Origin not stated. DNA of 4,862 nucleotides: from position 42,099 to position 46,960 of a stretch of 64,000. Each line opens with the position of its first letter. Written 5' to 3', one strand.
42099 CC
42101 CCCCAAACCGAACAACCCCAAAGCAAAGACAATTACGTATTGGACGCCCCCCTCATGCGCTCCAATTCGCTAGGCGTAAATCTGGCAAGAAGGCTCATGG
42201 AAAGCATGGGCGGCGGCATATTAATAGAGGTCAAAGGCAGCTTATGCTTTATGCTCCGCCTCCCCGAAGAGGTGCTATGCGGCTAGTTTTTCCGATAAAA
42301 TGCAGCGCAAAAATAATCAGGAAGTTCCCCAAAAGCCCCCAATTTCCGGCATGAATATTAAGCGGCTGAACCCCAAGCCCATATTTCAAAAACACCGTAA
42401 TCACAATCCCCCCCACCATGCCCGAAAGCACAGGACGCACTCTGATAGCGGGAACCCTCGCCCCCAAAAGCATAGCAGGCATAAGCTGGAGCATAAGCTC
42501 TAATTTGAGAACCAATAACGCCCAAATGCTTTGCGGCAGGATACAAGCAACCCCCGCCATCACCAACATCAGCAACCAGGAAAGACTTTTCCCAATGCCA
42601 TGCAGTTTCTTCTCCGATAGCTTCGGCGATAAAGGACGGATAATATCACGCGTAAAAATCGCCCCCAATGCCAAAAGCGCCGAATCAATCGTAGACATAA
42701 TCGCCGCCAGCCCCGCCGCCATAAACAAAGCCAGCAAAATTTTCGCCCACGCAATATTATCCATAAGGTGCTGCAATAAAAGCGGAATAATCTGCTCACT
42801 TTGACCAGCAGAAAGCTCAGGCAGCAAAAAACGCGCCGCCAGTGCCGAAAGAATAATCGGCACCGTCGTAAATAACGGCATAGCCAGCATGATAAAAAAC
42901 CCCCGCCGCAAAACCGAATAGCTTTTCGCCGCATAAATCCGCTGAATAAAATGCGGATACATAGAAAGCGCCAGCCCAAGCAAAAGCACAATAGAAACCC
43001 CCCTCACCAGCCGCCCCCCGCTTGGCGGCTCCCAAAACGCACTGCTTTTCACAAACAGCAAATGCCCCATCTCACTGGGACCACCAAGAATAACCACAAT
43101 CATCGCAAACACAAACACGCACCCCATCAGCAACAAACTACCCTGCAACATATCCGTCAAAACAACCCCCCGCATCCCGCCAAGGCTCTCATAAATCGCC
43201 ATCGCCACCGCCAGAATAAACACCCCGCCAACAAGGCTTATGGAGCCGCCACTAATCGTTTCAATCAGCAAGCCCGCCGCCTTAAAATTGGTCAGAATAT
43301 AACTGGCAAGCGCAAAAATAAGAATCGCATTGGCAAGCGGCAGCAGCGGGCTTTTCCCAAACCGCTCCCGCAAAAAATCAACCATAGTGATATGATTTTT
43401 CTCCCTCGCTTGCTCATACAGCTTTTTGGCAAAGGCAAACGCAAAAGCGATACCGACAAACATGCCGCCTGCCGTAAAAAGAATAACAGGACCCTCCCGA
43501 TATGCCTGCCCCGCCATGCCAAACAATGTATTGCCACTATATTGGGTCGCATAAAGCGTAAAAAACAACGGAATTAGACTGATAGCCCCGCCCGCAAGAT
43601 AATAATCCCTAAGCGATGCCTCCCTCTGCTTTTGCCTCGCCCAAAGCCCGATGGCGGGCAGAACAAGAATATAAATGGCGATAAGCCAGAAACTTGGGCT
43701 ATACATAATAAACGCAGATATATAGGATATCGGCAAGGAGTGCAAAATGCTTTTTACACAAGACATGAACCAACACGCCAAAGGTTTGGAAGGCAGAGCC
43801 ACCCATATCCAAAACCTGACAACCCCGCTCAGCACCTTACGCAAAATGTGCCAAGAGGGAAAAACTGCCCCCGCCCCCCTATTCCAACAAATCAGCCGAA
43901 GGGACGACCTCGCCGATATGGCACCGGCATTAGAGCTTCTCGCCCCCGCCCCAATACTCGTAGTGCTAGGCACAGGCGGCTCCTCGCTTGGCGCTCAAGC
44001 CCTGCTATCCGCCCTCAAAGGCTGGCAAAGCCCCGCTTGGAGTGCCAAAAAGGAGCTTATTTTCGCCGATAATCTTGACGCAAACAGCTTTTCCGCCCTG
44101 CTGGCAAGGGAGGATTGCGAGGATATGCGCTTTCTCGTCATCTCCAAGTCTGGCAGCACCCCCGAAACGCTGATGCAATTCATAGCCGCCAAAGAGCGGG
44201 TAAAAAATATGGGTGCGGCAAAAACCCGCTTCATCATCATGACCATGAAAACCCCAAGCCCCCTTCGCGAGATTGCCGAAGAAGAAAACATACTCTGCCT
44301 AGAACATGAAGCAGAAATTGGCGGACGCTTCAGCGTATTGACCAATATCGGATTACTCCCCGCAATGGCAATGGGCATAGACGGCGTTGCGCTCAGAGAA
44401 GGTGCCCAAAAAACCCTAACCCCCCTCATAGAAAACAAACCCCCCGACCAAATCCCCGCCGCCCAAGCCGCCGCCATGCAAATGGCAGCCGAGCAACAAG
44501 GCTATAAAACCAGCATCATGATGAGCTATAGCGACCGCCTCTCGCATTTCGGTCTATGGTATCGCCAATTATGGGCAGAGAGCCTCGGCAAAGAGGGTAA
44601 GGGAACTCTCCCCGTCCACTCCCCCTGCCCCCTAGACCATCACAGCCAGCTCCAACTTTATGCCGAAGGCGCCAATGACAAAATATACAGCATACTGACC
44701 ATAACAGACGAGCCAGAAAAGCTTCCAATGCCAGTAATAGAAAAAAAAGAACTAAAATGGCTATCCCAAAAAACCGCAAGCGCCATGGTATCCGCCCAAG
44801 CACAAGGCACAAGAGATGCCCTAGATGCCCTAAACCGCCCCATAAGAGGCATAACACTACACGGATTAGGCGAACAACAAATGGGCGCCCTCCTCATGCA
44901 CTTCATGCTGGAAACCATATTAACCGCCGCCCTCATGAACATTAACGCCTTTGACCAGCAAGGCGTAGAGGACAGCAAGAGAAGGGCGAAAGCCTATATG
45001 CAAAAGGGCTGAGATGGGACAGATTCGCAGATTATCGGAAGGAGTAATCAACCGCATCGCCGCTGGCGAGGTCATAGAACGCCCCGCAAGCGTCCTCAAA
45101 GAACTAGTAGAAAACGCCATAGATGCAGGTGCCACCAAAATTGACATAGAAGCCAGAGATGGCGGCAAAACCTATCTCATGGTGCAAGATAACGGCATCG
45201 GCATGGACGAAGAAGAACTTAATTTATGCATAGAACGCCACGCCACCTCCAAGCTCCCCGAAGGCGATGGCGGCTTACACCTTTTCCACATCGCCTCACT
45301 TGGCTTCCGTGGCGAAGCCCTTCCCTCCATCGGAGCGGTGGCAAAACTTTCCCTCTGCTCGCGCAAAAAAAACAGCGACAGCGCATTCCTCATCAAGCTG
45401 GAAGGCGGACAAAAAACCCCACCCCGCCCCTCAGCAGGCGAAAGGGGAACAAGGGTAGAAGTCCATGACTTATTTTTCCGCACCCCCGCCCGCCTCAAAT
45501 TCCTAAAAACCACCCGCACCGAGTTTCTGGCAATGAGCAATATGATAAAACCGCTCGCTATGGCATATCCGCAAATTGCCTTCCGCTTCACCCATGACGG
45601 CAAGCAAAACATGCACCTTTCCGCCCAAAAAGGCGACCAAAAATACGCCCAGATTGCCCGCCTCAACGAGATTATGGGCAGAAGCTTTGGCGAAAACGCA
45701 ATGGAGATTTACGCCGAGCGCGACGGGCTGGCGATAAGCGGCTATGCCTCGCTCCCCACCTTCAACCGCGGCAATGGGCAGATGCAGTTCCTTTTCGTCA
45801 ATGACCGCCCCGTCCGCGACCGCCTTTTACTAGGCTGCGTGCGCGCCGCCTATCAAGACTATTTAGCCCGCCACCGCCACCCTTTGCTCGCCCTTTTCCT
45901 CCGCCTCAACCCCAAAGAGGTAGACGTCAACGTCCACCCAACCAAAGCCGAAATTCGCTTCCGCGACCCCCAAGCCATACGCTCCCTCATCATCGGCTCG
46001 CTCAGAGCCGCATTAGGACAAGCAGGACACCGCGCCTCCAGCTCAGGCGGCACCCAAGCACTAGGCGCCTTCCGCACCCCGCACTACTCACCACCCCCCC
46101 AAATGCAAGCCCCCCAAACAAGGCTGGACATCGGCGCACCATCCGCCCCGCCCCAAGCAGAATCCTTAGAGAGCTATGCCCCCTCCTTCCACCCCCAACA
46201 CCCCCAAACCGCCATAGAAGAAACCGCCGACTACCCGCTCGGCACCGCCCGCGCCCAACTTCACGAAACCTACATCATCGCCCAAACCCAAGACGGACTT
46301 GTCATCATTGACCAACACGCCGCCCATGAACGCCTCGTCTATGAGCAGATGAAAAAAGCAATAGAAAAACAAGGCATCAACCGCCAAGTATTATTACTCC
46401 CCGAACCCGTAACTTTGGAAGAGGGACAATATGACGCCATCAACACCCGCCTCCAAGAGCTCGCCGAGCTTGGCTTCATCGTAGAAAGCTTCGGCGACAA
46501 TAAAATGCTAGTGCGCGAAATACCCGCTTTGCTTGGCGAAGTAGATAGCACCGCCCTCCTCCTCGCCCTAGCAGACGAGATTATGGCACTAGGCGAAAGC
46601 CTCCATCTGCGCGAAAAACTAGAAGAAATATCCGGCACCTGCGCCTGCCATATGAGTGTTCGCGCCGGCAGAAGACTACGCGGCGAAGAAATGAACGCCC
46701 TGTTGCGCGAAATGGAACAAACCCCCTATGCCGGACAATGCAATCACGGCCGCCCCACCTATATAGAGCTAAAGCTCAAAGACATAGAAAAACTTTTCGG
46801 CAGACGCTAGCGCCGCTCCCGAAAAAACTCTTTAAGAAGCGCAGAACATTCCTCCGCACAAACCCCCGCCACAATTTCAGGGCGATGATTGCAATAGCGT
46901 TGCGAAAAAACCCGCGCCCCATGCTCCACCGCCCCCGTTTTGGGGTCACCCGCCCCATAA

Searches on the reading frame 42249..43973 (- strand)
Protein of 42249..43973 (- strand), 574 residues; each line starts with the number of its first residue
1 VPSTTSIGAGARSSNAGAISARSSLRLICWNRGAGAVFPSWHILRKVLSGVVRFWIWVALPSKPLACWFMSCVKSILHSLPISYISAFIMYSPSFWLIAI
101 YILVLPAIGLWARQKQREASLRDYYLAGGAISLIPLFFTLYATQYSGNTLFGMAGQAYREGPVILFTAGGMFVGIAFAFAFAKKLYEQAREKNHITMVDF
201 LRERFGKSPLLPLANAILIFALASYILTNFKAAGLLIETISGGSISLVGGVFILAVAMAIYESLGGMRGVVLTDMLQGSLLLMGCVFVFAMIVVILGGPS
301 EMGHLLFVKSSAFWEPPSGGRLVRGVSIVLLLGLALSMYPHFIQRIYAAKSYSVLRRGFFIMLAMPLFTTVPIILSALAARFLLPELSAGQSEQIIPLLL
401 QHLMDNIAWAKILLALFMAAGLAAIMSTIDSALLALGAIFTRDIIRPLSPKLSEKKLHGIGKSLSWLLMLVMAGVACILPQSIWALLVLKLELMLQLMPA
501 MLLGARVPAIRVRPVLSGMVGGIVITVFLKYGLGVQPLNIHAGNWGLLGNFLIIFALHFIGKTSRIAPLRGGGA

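Call 40: search_protein_families(library=pfam, proteins=[window:42249-43973:-], max_evalue=0.00001)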
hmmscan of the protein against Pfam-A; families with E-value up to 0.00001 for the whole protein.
window:42249-43973:- (574 aa): 1 family
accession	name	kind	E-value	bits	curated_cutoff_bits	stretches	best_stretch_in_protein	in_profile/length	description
PF00474.23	SSF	-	5.6e-43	147.8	22.8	1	124-479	1-357/406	Sodium:solute symporter family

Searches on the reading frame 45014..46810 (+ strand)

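Call 40: search_protein_families(library=pfam, proteins=[window:45014-46810:+], max_evalue=0.00001)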
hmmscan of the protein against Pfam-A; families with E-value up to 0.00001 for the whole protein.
window:45014-46810:+ (598 aa): 4 families
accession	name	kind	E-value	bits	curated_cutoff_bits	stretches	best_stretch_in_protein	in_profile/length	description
PF08676.16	MutL_C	-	3.1e-44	150.6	25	1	414-555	2-142/142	MutL C terminal dimerisation domain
PF01119.25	DNA_mis_repair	-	1.9e-36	124.7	26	1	218-334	2-118/119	DNA mismatch repair protein, C-terminal domain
PF13589.12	HATPase_c_3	-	1.2e-11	45.3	25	1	25-124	4-100/137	Histidine kinase-, DNA gyrase B-, and HSP90-like ATPase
PF02518.31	HATPase_c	-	2.3e-09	38.1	26.4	1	22-88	4-77/111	Histidine kinase-, DNA gyrase B-, and HSP90-like ATPase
